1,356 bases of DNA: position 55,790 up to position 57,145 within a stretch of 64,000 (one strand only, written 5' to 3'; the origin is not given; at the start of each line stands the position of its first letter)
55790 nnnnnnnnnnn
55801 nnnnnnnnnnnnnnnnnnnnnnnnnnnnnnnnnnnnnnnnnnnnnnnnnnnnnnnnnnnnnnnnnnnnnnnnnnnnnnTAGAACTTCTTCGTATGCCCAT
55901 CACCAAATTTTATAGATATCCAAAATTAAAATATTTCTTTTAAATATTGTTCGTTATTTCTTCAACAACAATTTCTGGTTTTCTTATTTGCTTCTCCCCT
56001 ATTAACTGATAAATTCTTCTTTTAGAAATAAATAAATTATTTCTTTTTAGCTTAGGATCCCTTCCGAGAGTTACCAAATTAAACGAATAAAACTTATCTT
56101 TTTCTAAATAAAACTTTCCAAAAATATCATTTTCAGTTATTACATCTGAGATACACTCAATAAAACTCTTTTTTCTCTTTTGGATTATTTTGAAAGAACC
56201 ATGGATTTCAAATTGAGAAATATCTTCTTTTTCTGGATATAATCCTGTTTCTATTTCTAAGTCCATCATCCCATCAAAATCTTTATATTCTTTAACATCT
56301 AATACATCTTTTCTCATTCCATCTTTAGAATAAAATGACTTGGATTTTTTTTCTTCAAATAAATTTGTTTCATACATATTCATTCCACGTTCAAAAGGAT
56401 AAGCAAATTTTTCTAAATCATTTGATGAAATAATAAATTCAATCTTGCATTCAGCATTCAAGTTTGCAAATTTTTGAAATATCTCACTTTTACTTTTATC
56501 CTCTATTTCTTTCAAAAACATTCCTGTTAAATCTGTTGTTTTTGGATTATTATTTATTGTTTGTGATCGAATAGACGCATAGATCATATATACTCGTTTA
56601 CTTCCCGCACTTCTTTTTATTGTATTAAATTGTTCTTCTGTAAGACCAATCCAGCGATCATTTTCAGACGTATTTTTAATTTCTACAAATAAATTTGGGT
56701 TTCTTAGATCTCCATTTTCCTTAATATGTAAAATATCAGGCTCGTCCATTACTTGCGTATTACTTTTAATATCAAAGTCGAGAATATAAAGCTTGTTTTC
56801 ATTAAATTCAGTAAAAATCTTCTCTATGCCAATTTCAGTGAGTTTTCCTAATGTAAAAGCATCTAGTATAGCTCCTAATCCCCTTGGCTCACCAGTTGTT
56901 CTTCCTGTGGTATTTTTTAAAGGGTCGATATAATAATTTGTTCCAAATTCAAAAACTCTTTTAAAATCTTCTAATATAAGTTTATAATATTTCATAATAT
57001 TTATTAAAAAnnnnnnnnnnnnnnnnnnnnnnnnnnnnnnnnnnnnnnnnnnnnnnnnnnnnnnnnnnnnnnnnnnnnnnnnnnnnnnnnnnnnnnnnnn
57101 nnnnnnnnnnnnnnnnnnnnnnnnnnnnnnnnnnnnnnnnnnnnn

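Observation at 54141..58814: Five-gene co-directional cluster: kinase-like, m5C MTase, PD-(D/E)xK nuclease, SAH-hydrolase-like, Nudix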

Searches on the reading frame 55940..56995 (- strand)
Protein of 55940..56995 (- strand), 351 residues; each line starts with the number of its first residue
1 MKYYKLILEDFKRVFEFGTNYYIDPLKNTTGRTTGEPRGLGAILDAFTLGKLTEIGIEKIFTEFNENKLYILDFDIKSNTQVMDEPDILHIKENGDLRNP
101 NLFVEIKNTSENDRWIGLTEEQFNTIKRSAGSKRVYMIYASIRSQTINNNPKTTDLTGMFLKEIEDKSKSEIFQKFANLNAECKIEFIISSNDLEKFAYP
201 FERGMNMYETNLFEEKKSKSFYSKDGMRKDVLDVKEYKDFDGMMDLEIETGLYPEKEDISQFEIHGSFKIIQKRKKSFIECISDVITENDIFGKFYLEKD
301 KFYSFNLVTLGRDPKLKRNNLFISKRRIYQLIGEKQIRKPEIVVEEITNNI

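Call 3: search_protein_families(library=pfam, proteins=[window:55940-56995:-], max_evalue=0.1)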
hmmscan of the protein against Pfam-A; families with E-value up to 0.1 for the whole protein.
window:55940-56995:- (351 aa): 2 families
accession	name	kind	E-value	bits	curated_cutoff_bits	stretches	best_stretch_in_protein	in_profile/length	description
PF13020.12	NOV_C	-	0.012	16.1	22.1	1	61-140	18-81/91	Protein NO VEIN, C-terminal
PF13588.12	HSDR_N_2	-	0.036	14.6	25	0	167-206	62-101/110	Type I restriction enzyme R protein N terminus (HSDR_N)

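Call 4: search_protein_families(library=ncbifam, proteins=[window:55940-56995:-], max_evalue=0.1)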
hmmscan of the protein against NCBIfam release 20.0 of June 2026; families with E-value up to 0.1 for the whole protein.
window:55940-56995:- (351 aa): 0 families

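Call 5: search_protein_families(library=padloc, proteins=[window:55940-56995:-], max_evalue=0.1)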
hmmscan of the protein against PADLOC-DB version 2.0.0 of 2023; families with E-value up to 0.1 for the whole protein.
window:55940-56995:- (351 aa): 0 families

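Call 7: search_solved_structures(query=window:55940-56995:-, max_evalue=10, show_alignments=2)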
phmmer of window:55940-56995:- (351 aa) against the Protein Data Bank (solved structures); distinct sequences matched with E-value up to 10: 0.

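Call 18: find_homologous_proteins(query=window:55940-56995:-, max_evalue=0.001)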
Query window:55940-56995:- (351 aa): 161 proteins with E <= 0.001 among 1908 candidates; the best 120 are listed.
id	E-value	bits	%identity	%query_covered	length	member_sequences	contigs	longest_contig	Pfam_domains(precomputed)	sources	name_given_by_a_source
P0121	1.2e-203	694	90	100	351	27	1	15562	-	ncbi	-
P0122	5.5e-197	672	87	100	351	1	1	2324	-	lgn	-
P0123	8.6e-190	648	83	100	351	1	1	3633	-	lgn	-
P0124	2.0e-185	634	82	100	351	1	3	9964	-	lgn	-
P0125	1.5e-180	618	79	100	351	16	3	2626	-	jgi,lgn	-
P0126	1.4e-178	612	79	100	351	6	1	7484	-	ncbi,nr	ncbi:MAG TPA: hypothetical protein PK674_01895 [Candidatus Absconditabacterales bacterium]|nr:hypoth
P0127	2.2e-178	611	78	100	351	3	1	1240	-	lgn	-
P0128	4.8e-178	610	79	100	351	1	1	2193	-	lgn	-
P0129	5.6e-175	600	77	100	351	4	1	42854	-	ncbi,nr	ncbi:hypothetical protein KKF73_05790 [Patescibacteria group bacterium]|nr:hypothetical protein [Pat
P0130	8.4e-173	593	78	100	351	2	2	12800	-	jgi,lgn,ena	-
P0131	2.8e-172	591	75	100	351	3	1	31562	-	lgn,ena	-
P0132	2.8e-171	588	76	100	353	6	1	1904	-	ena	-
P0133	4.6e-170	584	75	100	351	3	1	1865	-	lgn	-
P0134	1.6e-168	579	74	100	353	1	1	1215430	-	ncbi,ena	-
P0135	2.0e-168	578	76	100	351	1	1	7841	-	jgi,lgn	jgi:hypothetical protein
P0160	4.1e-150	518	68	100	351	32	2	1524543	-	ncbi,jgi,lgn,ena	jgi:hypothetical protein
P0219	5.1e-91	324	48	99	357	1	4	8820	PF13020.13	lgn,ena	-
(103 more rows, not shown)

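Call 19: find_encoding_contigs(protein=P0121, flank=8000, max_places=2)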
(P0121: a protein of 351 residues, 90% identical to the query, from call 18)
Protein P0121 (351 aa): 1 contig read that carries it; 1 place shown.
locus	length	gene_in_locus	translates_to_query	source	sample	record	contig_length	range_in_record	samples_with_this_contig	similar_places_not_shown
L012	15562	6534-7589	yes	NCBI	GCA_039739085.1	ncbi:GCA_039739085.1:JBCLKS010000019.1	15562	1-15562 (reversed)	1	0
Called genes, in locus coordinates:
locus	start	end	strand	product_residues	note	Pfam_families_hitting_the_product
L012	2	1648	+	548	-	?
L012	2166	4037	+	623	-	PF06480:FtsH_ext (weak), PF00004:AAA, PF17862:AAA_lid_3, PF01434:Peptidase_M41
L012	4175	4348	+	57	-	-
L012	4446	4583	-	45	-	-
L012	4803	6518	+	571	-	PF20582:UPF0758_N, PF04002:RadC, PF00145:DNA_methylase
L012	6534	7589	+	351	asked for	-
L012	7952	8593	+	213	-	PF00300:His_Phos_1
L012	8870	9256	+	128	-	-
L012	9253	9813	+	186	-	PF00149:Metallophos (weak), PF12850:Metallophos_2 (weak)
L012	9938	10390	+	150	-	-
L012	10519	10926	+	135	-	-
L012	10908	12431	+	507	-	PF11074:DUF2779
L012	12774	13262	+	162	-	-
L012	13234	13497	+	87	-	-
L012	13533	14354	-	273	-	PF02163:Peptidase_M50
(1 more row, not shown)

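Call 20: find_encoding_contigs(protein=P0160, flank=6000, max_places=3)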
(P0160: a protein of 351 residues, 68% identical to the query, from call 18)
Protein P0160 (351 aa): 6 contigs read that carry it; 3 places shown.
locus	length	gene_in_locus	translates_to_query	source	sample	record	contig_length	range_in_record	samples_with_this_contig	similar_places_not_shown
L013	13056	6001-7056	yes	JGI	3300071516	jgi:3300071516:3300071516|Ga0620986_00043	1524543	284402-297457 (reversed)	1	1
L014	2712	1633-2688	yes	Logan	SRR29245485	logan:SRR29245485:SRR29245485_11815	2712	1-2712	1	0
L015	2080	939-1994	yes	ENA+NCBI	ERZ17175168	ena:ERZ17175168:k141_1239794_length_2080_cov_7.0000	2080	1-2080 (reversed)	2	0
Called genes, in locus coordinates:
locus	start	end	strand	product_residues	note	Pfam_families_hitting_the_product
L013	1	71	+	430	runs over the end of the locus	PF03109:ABC1, PF27536:UbiB_helical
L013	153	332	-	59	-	-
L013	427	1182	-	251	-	PF01209:Ubie_methyltran, PF13489:Methyltransf_23 (weak), PF13847:Methyltransf_31, PF08241:Methyltransf_11, PF08242:Methyltransf_12, PF13649:Methyltransf_25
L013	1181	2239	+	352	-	PF02547:Queuosine_synth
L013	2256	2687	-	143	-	PF00583:Acetyltransf_1, PF13673:Acetyltransf_10 (weak), PF13508:Acetyltransf_7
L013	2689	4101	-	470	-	PF01225:Mur_ligase, PF08245:Mur_ligase_M, PF02875:Mur_ligase_C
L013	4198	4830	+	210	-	PF22175:Ogg-HhH (weak), PF00730:HhH-GPD, PF00633:HHH (weak)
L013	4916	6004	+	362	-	PF00145:DNA_methylase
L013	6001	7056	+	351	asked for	-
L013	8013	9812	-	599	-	PF01368:DHH, PF02272:DHHA1, PF17768:RecJ_OB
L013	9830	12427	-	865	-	PF03979:Sigma70_r1_1, PF00140:Sigma70_r1_2, PF04546:Sigma70_ner, PF04542:Sigma70_r2, PF04539:Sigma70_r3, PF04545:Sigma70_r4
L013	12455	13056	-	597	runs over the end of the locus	PF01807:Zn_ribbon_DnaG, PF08275:DNAG_N, PF01751:Toprim, PF13155:Toprim_2, PF13362:Toprim_3 (faint), PF13662:Toprim_4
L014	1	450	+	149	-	?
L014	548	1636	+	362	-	PF00145:DNA_methylase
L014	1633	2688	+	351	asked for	-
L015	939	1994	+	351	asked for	-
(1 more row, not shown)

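Call 39: search_dna_similar(query=window:55940-56995:-, collection=plasmids, mode=protein, max_rows=15, max_evalue=0.001)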
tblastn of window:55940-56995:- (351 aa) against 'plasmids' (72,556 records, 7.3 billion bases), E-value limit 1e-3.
No match.

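Call 42: predict_structure(alignment_id=A2)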
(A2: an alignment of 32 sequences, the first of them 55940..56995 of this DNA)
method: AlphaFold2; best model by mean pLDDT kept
length: 351 residues; sequences in the alignment: 32
mean_pLDDT: 91.7   pTM: 0.87
mean pLDDT of the five models: 91.7, 91.1, 90.9, 90.8, 90.6
residues with pLDDT >= 90: 282; 70-90: 48; 50-70: 19; < 50: 2
segments of 3 or more residues with pLDDT < 50: none
pLDDT, mean of each block of 10 residues (from residue 1): 93 91 72 61 84 96 93 73 77 92 94 93 93 96 92 92 91 93 97 97 96 95 92 97 96 95 98 96 98 98 96 93 97 97 95 92
secondary structure, 60 per line:
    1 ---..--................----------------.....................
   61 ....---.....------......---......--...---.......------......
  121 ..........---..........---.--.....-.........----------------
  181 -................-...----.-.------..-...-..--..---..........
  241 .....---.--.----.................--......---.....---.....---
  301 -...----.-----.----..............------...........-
elements in order: H8-23 H40-64 E68-72 H79-84 E88-93 E96-98 E102-108 E115-119 H120-130 E134-143 H151-154 H156-164 E182-190 H191-197 E199-201 E231-245 H257-260 E261-273 E276-281 E285-289 E293-297 E302-304 E320-324 H325-333 H340-350

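Call 48: fold_search(model_id=the predicted structure, library=pdb)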
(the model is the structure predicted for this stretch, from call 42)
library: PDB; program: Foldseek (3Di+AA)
matches with E <= 10: 307; with E <= 0.001: 0
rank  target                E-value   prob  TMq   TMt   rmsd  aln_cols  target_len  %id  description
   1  9qcc_Q                5.3e-03  0.30  0.19  0.16  28.0       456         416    9  Activated XauSPARDA filament assembly with bound dsDNA substrate (released 2025-12-17)
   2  9qcc_M                7.5e-03  0.25  0.19  0.17  38.2       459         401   10  Activated XauSPARDA filament assembly with bound dsDNA substrate (released 2025-12-17)
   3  9qcc_A                1.8e-02  0.21  0.20  0.17  25.1       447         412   10  Activated XauSPARDA filament assembly with bound dsDNA substrate (released 2025-12-17)
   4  9vx6_X                3.1e-02  0.14  0.17  0.16  35.3       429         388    9  Helical structure of gRNA-tDNA SPARDA complex (released 2026-01-14)
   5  2wiw_B                6.7e-02  0.90  0.17  0.41   5.0        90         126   16  Crystal structures of Holliday junction resolvases from Archaeoglobus fulgidus bound to DNA substrate (released 2009-05-26)
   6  9vx6_P                7.5e-02  0.12  0.18  0.16  35.0       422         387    8  Helical structure of gRNA-tDNA SPARDA complex (released 2026-01-14)
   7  2wcw_A                8.4e-02  0.80  0.16  0.38   5.4        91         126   19  1.6A resolution structure of Archaeoglobus fulgidus Hjc, a Holliday junction resolvase from an archaeal hyperthermophi (released 2009-03-24)
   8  2wiz_A                9.5e-02  0.91  0.18  0.43   5.2        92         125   15  Crystal structures of Holliday junction resolvases from Archaeoglobus fulgidus bound to DNA substrate (released 2009-05-26)
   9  2wcw_C                1.1e-01  0.87  0.17  0.43   4.8        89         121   15  1.6A resolution structure of Archaeoglobus fulgidus Hjc, a Holliday junction resolvase from an archaeal hyperthermophi (released 2009-03-24)
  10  9qcc_Y                1.1e-01  0.85  0.19  0.17   4.8       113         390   20  Activated XauSPARDA filament assembly with bound dsDNA substrate (released 2025-12-17)
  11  1ob8_B                1.1e-01  0.69  0.16  0.38   5.2        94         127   22  Holliday Junction Resolving Enzyme (released 2004-10-15)
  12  1ob9                  1.1e-01  0.84  0.18  0.43   4.8        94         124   21  Holliday Junction Resolving Enzyme (released 2004-10-15)
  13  9jt2_F                1.1e-01  0.13  0.19  0.17  23.6       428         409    8  substrate-bound NbaSPARDA complexes (released 2025-04-02)
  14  7ak0_B                1.1e-01  0.06  0.12  0.12  16.3       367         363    9  Human MALT1(329-729) in complex with a chromane urea containing inhibitor (released 2020-12-09)
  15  2wcw_D                1.3e-01  0.93  0.20  0.49   4.4        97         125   14  1.6A resolution structure of Archaeoglobus fulgidus Hjc, a Holliday junction resolvase from an archaeal hyperthermophi (released 2009-03-24)
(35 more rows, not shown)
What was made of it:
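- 55940..56995 (-): g3: 351-aa putative Type II restriction endonuclease with a PD-(D/E)xK core (D87, E105, K107). The local Foldseek matches of about 90 columns are to PD-(D/E)xK nucleases (Hjc resolvases prob 0.8-0.97, SPARDA nuclease, R.SwaI, HincII), but E is at least 5e-3 (calls 42, 48).
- On Type II restriction-modification system: Foldseek local matches are to Hjc, SPARDA nuclease, R.SwaI and HincII, but all have E of at least 5e-3 (call 48).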

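Call 98: search_solved_structures(query=A2, max_evalue=10, show_alignments=1)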
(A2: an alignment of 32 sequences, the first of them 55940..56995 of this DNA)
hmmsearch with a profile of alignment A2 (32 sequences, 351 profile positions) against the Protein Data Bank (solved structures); distinct sequences matched with E-value up to 10: 2.
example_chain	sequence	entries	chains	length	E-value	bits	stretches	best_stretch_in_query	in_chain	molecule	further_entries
7aor_bc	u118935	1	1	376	1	11.8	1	90-148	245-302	mt-iF3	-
5gjv_B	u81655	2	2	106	1.3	11.5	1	59-117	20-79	Voltage-dependent L-type calcium channel subunit beta-1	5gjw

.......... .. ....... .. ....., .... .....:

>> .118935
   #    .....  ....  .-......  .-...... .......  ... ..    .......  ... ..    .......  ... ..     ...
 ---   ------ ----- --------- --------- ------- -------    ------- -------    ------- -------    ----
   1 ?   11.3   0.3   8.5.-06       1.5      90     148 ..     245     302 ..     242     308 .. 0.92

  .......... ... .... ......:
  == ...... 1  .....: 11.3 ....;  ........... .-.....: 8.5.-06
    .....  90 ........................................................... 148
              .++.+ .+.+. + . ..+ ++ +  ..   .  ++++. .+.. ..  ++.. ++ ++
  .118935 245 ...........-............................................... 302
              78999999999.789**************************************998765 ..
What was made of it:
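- On Type II restriction-modification system: There is no sequence hit to solved structures (calls 7, 98).
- Tried and rejected: g3 against solved structures and plasmids: sequence and profile searches gave no hit or only noise (calls 7, 39, 98).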

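Call 99: search_protein_families(library=pfam, alignment_id=A2, max_evalue=0.1)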
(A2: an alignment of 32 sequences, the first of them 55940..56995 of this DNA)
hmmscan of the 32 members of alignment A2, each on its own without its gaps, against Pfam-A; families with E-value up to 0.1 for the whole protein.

A. member 1, window:55940-56995:- (351 aa): 2 families
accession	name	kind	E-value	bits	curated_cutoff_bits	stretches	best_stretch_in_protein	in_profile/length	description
PF13020.12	NOV_C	-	0.012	16.1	22.1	1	61-140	18-81/91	Protein NO VEIN, C-terminal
PF13588.12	HSDR_N_2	-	0.036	14.6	25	0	167-206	62-101/110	Type I restriction enzyme R protein N terminus (HSDR_N)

B. families by the number of members that match (of 32 scanned): 6 families
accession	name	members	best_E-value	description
PF13020.12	NOV_C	22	5.9e-06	Protein NO VEIN, C-terminal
PF13588.12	HSDR_N_2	2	0.036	Type I restriction enzyme R protein N terminus (HSDR_N)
PF18050.6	Cyclophil_like2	1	0.049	Cyclophilin-like family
PF05317.16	Thermopsin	1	0.052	Thermopsin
PF09002.17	Card1_endonuc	1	0.056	Card1-like, endonuclease domain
PF12564.13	TypeIII_RM_meth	1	0.1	Type III restriction/modification enzyme methylation subunit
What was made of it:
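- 55940..56995 (-): 22 of 32 family members hit PF13020 NOV_C (best E=5.9e-6; call 99).
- On Type II restriction-modification system: 22 of 32 members hit PF13020 NOV_C, which I recall as a PD-(D/E)xK clan member (best E=5.9e-6; call 99).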
